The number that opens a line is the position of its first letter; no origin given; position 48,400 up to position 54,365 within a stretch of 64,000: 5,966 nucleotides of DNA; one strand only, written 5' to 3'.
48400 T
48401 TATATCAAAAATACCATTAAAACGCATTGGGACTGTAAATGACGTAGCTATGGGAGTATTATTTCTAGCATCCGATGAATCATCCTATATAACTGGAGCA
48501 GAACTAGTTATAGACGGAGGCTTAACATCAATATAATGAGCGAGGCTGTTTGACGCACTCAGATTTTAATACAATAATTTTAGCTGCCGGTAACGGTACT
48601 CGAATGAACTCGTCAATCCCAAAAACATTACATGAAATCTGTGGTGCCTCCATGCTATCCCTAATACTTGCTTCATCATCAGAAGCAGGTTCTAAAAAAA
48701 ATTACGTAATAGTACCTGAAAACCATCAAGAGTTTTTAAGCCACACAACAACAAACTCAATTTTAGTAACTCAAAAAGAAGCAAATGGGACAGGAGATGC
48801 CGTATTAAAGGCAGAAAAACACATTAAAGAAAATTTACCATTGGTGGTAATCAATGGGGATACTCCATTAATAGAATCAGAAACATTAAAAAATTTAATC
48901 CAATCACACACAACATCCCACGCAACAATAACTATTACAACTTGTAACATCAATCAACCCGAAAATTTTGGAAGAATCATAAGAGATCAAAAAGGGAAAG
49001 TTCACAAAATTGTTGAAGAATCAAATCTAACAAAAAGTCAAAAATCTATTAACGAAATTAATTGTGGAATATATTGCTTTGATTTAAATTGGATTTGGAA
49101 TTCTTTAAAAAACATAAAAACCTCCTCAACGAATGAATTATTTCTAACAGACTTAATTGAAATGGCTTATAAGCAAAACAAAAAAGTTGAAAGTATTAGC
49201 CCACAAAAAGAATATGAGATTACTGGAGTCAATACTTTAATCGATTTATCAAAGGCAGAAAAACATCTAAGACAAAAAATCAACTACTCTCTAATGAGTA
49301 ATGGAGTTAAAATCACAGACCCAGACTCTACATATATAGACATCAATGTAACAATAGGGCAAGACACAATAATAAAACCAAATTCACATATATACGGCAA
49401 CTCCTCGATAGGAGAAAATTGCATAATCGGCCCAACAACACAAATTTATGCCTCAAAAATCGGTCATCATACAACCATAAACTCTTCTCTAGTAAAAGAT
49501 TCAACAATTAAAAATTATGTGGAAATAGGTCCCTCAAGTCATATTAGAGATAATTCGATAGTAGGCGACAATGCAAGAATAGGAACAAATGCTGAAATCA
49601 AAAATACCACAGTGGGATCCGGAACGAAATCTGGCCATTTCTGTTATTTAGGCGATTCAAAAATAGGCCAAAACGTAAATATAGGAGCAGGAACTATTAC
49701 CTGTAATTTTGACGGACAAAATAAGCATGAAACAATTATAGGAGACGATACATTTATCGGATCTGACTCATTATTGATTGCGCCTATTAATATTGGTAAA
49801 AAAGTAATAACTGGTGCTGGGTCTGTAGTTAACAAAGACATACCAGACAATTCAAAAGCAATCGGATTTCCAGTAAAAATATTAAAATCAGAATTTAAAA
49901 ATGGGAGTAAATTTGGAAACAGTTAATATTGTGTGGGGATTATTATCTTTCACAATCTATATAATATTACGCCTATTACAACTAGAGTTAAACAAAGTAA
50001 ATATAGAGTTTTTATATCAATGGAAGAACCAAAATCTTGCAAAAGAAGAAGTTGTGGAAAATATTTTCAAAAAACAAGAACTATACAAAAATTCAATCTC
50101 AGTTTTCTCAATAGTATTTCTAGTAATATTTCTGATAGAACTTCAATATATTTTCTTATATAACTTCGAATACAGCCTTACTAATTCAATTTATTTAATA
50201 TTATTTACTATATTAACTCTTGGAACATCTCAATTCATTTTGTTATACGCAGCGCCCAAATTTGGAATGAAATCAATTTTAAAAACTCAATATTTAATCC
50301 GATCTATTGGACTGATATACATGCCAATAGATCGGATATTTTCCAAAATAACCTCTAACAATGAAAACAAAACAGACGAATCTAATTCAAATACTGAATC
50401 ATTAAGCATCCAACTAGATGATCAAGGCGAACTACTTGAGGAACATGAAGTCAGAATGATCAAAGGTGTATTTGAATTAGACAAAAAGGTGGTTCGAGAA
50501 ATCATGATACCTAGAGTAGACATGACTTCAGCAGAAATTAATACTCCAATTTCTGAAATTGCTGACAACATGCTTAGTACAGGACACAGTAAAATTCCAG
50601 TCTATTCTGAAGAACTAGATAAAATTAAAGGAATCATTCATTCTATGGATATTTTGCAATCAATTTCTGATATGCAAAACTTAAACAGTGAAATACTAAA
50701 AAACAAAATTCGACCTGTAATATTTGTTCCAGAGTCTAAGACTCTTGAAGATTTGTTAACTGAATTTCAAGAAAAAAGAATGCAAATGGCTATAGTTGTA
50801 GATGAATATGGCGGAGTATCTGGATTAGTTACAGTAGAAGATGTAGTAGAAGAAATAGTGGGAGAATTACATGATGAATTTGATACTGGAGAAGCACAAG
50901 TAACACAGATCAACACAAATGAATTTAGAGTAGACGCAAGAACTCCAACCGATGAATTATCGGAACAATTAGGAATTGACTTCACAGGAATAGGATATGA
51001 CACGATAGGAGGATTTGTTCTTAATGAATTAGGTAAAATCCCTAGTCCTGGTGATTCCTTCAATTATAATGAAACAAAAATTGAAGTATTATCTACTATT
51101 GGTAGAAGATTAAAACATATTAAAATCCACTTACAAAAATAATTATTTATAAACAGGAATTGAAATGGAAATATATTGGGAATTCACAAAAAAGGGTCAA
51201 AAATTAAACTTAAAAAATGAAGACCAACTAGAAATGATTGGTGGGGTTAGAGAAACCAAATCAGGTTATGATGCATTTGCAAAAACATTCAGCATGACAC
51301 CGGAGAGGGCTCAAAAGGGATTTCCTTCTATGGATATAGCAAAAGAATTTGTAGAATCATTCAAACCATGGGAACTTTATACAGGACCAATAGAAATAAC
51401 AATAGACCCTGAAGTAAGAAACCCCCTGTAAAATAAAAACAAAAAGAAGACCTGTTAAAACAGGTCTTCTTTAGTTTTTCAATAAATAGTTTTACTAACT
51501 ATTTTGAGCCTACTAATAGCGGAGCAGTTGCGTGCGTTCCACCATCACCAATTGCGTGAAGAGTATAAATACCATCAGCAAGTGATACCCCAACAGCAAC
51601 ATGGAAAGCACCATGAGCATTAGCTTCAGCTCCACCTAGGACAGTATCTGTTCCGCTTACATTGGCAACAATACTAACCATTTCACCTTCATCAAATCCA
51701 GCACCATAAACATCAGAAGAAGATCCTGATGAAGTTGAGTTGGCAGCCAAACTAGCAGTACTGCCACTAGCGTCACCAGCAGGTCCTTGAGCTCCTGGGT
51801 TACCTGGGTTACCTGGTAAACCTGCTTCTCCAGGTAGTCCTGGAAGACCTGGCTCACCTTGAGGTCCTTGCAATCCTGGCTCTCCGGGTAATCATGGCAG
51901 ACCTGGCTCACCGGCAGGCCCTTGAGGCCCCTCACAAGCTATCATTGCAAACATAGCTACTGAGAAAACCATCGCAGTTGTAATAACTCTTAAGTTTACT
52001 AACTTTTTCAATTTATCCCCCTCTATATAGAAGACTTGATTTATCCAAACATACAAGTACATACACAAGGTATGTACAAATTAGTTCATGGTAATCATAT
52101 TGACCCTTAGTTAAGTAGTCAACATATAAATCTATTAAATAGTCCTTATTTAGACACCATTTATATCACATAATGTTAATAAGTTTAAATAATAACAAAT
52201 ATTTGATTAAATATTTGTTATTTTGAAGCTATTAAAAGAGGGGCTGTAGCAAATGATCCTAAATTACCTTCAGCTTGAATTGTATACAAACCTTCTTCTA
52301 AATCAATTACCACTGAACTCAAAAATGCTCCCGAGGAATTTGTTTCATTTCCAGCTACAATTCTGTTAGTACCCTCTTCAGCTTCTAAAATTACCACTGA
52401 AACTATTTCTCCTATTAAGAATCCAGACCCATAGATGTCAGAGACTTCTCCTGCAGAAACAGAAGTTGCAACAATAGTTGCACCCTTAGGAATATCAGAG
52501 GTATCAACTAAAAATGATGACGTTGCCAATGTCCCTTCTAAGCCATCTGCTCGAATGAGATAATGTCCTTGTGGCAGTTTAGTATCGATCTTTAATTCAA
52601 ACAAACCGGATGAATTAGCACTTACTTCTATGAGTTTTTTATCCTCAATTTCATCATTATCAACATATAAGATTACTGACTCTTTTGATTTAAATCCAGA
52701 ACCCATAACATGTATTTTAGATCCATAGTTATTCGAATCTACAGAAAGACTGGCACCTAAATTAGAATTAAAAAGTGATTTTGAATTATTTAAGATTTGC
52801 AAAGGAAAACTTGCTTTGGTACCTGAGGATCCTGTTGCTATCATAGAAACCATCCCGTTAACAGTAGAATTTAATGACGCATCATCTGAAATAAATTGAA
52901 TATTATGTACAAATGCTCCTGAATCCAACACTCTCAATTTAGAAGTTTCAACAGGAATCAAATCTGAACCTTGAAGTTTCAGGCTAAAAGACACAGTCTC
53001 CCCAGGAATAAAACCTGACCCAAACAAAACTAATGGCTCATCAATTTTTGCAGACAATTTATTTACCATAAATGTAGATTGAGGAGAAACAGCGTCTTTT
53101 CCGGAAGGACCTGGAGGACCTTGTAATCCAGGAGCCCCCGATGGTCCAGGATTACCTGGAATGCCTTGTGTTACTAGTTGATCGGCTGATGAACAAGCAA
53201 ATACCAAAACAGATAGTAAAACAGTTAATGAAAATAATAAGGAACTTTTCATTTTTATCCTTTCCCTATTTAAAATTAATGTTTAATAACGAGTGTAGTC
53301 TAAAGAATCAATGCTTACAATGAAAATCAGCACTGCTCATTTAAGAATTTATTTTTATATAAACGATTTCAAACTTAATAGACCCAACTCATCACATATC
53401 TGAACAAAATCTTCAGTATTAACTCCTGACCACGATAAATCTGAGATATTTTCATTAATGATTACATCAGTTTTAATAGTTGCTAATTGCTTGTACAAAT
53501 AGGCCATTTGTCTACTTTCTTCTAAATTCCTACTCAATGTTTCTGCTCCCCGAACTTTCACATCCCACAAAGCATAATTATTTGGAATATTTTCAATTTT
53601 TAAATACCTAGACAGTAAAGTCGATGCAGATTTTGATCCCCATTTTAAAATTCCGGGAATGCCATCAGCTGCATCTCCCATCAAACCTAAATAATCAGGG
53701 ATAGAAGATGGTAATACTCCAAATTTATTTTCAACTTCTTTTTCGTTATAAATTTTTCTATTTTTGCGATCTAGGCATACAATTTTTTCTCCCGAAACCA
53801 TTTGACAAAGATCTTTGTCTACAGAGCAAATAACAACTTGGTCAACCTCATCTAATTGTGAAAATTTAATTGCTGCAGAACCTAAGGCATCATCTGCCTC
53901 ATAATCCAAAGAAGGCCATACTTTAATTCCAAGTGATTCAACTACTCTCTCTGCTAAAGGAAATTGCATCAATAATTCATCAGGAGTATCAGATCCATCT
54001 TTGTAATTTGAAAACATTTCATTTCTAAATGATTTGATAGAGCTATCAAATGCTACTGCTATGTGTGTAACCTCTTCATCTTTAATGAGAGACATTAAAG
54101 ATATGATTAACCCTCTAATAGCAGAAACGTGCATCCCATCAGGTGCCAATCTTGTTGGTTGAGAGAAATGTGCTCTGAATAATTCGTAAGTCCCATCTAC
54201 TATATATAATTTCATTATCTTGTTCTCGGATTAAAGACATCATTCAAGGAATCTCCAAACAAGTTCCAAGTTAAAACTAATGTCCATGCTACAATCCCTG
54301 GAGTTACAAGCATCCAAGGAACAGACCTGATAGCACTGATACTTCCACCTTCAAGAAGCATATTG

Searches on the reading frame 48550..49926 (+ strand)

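Call 28: search_protein_families(library=ncbifam, max_evalue=1e-10, proteins=[window:48550-49926:+])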
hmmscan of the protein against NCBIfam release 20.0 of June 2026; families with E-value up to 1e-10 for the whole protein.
window:48550-49926:+ (458 aa): 30 families (the best 25 are shown)
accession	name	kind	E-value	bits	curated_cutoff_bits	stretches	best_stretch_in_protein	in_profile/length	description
NF010934.1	PRK14354.1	equivalog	3.8e-144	480.5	450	1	8-441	2-437/447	bifunctional UDP-N-acetylglucosamine diphosphorylase/glucosamine-1-phosphate N-acetyltransferase GlmU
TIGR01173.1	glmU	equivalog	2.3e-143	478.3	366.85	1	7-439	2-436/452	bifunctional UDP-N-acetylglucosamine diphosphorylase/glucosamine-1-phosphate N-acetyltransferase GlmU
NF010935.0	PRK14355.1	equivalog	6.3e-132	440.4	718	1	5-450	3-453/459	bifunctional UDP-N-acetylglucosamine diphosphorylase/glucosamine-1-phosphate N-acetyltransferase GlmU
NF010937.0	PRK14357.1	equivalog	2e-131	439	658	1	7-448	2-437/448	bifunctional UDP-N-acetylglucosamine diphosphorylase/glucosamine-1-phosphate N-acetyltransferase GlmU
NF010932.0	PRK14352.1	equivalog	4e-130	434.7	611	1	4-438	5-445/488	bifunctional UDP-N-acetylglucosamine diphosphorylase/glucosamine-1-phosphate N-acetyltransferase GlmU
NF010940.0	PRK14360.1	equivalog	3.2e-127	424.8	602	1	9-451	5-447/452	bifunctional UDP-N-acetylglucosamine diphosphorylase/glucosamine-1-phosphate N-acetyltransferase GlmU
NF010933.0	PRK14353.1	equivalog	3.8e-108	362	505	1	2-441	2-427/453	bifunctional UDP-N-acetylglucosamine diphosphorylase/glucosamine-1-phosphate N-acetyltransferase GlmU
NF010936.0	PRK14356.1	equivalog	2.2e-104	349.9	666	1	7-439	7-443/456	bifunctional UDP-N-acetylglucosamine diphosphorylase/glucosamine-1-phosphate N-acetyltransferase GlmU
NF006986.0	PRK09451.1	equivalog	6e-102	341.8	725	1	1-439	1-439/456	bifunctional UDP-N-acetylglucosamine diphosphorylase/glucosamine-1-phosphate N-acetyltransferase GlmU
NF010939.0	PRK14359.1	equivalog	6.8e-94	314.9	592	1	7-438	4-411/430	bifunctional UDP-N-acetylglucosamine diphosphorylase/glucosamine-1-phosphate N-acetyltransferase GlmU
NF010938.0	PRK14358.1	equivalog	3.2e-88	296.4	500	1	6-438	8-443/481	bifunctional N-acetylglucosamine-1-phosphate uridyltransferase/glucosamine-1-phosphate acetyltransferase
TIGR03992.1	Arch_glmU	subfamily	9.4e-60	202.5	292.1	2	7-320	2-304/393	bifunctional sugar-1-phosphate nucleotidylyltransferase/acetyltransferase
NF041173.1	Sug_nt_acttase_Thmprot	equivalog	1.2e-43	149.6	600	2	8-317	3-306/405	bifunctional sugar-1-phosphate nucleotidylyltransferase/acetyltransferase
TIGR01208.1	rmlA_long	equivalog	5.6e-28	97.8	320.25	1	8-352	2-339/353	glucose-1-phosphate thymidylyltransferase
NF052502.1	man1P_GTase_Rv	exception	1.4e-26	93.2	440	1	7-352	2-332/352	mannose-1-phosphate guanylyltransferase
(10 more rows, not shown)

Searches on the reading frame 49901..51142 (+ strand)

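Call 29: search_protein_families(library=ncbifam, max_evalue=1e-10, proteins=[window:49901-51142:+])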
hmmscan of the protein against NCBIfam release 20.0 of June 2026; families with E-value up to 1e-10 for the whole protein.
window:49901-51142:+ (413 aa): 4 families
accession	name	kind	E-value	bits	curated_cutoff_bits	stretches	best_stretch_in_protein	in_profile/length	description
TIGR03520.1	GldE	subfamily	9.6e-55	186.3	376.05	1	43-411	31-407/408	gliding motility-associated protein GldE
NF011675.0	PRK15094.1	equivalog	2.5e-50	171.5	379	1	165-411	35-281/292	CNNM family magnesium/cobalt transport protein CorC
NF052568.1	PolamExpPaeASal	equivalog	1.1e-36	126.6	500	1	174-398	188-411/424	polyamine export protein PaeA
NF008604.1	PRK11573.1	equivalog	5.8e-32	111.1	475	1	141-411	147-418/428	hypothetical protein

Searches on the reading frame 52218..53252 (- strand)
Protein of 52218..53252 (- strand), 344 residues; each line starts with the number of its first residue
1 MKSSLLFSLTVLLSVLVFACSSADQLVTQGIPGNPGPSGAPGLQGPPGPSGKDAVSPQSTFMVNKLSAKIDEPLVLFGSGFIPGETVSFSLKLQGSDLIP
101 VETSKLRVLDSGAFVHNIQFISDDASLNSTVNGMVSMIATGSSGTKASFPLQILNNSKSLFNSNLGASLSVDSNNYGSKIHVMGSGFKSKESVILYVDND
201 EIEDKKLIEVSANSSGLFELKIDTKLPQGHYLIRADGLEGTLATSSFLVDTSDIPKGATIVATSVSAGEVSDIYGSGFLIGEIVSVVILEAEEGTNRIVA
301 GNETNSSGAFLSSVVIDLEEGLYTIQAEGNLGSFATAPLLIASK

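Call 29: search_protein_families(library=ncbifam, max_evalue=1e-10, proteins=[window:52218-53252:-])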
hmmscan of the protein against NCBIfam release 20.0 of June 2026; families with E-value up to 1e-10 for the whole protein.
window:52218-53252:- (344 aa): 0 families

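Call 66: find_encoding_contigs(protein=window:52218-53252:-, flank=3000, max_places=8)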
Protein window:52218-53252:- (344 aa): 20 contigs read that carry it; 8 places shown.
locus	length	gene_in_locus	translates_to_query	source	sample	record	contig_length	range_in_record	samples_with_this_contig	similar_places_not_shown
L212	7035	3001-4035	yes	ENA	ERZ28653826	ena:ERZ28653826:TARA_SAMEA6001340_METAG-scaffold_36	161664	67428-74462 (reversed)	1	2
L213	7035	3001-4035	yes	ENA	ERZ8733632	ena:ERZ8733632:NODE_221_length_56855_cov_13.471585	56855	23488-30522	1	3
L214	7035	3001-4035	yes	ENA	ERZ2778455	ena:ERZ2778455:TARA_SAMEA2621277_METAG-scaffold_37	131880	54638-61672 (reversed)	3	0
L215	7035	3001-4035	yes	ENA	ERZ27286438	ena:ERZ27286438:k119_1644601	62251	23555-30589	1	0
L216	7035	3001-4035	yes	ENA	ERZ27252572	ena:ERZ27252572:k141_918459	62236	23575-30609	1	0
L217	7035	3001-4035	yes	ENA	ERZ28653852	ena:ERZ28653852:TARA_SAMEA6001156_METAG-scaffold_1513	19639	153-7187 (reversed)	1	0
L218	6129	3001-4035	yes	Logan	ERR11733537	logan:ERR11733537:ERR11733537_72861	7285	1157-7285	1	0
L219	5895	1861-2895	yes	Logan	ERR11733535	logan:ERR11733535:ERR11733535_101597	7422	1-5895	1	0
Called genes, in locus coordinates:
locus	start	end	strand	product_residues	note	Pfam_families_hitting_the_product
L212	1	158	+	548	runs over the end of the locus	PF00496:SBP_bac_5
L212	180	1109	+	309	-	PF19300:BPD_transp_1_N, PF00528:BPD_transp_1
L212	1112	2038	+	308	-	PF12911:OppC_N, PF00528:BPD_transp_1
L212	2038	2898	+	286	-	PF02739:5_3_exonuc_N, PF01367:5_3_exonuc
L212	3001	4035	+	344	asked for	-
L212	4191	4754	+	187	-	PF01391:Collagen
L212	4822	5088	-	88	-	-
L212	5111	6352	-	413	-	PF00571:CBS, PF03471:CorC_HlyC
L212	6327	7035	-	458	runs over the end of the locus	PF00483:NTP_transferase, PF01128:IspD (weak), PF12804:NTP_transf_3, PF25084:LbH_EIF2B, PF25087:GMPPB_C (weak), PF00132:Hexapep, PF25087:GMPPB_C, PF00132:Hexapep, +1 more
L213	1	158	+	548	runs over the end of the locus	PF00496:SBP_bac_5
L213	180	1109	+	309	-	PF19300:BPD_transp_1_N, PF00528:BPD_transp_1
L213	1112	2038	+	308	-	PF12911:OppC_N, PF00528:BPD_transp_1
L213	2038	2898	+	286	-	PF02739:5_3_exonuc_N, PF01367:5_3_exonuc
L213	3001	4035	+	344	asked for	-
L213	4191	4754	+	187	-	PF01391:Collagen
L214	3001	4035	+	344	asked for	-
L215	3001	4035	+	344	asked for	-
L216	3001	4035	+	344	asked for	-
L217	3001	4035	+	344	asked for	-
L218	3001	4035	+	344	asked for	-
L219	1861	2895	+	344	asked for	-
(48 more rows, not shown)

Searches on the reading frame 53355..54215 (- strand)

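Call 29: search_protein_families(library=ncbifam, max_evalue=1e-10, proteins=[window:53355-54215:-])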
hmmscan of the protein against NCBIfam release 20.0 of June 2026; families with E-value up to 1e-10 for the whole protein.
window:53355-54215:- (286 aa): 6 families
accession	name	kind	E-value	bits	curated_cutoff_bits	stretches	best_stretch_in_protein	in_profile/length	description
NF004397.1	PRK05755.1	equivalog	5.6e-67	227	720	1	2-283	2-278/889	DNA polymerase I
TIGR00593.1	pola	equivalog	5.1e-61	207.1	600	1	3-284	1-280/890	DNA polymerase I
NF011545.0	PRK14976.1-2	equivalog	5.2e-53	180.2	434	1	3-270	9-276/287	5'-3' exonuclease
NF011547.0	PRK14976.1-4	equivalog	4.2e-51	173.9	305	1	2-283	3-285/291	5'-3' exonuclease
NF011546.0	PRK14976.1-3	equivalog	8.8e-42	143.4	347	1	2-280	4-284/297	5'-3' exonuclease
NF007017.0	PRK09482.1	equivalog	1.1e-38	133.3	261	1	2-260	4-252/257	flap endonuclease Xni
